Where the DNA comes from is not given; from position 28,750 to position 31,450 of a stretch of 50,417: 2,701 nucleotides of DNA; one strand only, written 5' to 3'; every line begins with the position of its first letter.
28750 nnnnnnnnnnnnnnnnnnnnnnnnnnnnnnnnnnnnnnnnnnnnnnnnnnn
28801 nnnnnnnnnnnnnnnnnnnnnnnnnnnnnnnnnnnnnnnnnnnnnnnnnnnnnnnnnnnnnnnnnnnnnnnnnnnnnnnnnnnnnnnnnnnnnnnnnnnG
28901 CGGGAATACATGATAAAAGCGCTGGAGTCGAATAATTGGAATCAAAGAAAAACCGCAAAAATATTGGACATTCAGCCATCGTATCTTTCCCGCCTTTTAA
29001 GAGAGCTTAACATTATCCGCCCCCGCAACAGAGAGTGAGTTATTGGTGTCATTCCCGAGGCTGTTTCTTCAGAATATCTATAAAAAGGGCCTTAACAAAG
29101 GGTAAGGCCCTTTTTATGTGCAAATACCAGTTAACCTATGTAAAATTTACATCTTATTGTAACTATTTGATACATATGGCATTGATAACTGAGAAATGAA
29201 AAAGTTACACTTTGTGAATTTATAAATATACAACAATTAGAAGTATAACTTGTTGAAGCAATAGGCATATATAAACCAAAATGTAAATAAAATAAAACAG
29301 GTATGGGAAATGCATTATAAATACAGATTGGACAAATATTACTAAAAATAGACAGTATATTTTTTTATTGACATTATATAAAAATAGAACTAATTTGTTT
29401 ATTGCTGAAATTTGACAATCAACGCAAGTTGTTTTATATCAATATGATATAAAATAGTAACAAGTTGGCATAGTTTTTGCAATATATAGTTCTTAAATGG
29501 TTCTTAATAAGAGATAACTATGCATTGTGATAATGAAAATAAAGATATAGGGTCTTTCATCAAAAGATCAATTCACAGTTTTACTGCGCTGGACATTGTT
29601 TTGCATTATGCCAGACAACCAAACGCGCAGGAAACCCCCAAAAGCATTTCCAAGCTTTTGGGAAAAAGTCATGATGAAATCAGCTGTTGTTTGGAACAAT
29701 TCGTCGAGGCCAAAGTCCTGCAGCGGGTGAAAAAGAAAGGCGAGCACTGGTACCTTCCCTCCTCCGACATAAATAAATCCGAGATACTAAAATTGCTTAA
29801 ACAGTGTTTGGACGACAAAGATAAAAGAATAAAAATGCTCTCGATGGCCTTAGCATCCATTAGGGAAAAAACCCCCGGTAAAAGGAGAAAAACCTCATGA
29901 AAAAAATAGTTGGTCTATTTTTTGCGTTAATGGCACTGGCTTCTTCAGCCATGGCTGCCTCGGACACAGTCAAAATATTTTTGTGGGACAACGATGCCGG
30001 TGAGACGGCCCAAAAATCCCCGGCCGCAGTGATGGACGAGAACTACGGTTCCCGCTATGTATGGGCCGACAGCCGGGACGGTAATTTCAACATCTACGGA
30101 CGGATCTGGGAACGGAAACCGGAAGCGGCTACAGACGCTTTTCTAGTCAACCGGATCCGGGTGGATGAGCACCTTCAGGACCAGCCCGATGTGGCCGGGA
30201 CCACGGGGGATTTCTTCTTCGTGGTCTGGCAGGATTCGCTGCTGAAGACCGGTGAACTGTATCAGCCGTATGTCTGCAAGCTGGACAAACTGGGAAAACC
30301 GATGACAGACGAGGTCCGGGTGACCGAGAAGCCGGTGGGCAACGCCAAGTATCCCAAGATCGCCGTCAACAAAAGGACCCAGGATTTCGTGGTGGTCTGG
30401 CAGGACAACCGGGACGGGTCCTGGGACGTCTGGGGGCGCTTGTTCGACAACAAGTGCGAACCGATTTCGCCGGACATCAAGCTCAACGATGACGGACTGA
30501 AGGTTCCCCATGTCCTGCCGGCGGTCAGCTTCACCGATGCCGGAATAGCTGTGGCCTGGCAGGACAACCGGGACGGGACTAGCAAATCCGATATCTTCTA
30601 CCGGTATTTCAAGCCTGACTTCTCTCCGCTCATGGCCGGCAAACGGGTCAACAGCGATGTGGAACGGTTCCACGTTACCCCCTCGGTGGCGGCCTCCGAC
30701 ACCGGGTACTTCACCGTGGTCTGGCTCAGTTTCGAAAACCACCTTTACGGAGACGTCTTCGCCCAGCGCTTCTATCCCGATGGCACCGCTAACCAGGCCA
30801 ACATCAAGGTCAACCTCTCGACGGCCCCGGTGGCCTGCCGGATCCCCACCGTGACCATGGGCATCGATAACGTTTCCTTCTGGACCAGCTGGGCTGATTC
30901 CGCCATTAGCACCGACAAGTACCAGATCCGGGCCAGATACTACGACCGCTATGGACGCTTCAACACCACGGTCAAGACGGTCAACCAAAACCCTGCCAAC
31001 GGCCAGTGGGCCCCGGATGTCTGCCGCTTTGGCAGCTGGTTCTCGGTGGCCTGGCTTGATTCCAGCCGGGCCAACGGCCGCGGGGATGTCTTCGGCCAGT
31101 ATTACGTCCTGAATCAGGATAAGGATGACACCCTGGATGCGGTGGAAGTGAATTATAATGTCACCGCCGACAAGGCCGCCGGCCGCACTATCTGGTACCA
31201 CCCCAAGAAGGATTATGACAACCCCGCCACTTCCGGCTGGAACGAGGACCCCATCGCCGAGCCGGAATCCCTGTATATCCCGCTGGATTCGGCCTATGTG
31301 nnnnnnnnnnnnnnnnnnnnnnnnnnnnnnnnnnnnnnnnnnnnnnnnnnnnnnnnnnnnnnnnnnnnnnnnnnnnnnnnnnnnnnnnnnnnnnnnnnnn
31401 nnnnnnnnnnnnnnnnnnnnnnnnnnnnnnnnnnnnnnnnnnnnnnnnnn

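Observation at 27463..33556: Self-contained sigma-54 circuit: GAF activator, full-consensus -24/-12 promoter, small wHTH-like ORF, 1219-aa T9SS cargo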

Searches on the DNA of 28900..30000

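Call 83: search_rna_families(source=window, start=28900, end=30000, threshold=evalue, max_evalue=1)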
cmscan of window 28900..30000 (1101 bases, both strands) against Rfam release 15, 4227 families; matches with E-value up to 1: 5.
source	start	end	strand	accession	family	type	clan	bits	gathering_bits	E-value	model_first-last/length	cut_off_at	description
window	29073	29192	-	RF00121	MicC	Gene; sRNA;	-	24.1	90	0.55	1-123/123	no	MicC RNA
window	29473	29536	+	RF03218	mir-3015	Gene; miRNA;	-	21.8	59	0.22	1-57/57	no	mir-3015 microRNA precursor family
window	29080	29162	-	RF02377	SurA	Gene; sRNA;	-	20.3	100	0.005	1-279/279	no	SurA sRNA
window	29821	29894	-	RF00519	suhB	Gene; sRNA;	CL00108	19.4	41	0.3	1-77/77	no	Makes More Granules Regulator RNA (mmgR)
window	29793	29814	+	RF00037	IRE_I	Cis-reg;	-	18.9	34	0.44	8-29/36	no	Iron response element I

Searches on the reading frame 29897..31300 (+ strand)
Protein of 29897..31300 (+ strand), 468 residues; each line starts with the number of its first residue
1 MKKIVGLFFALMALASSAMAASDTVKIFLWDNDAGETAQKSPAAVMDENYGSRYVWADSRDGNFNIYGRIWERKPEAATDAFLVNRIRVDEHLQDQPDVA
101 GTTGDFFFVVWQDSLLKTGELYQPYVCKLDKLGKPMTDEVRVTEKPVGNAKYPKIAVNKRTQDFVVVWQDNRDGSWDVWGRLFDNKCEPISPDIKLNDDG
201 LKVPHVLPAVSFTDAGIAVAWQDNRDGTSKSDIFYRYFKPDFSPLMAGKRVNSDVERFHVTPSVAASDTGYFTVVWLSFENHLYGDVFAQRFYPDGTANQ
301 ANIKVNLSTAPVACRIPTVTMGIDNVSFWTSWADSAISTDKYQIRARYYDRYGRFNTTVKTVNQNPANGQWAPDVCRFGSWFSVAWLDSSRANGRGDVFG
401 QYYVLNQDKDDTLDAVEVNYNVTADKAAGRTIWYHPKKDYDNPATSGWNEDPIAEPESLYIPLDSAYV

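Call 52: search_protein_families(library=pfam, proteins=[window:29897-31300:+], max_evalue=5)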
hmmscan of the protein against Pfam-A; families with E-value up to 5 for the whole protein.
window:29897-31300:+ (468 aa): 0 families
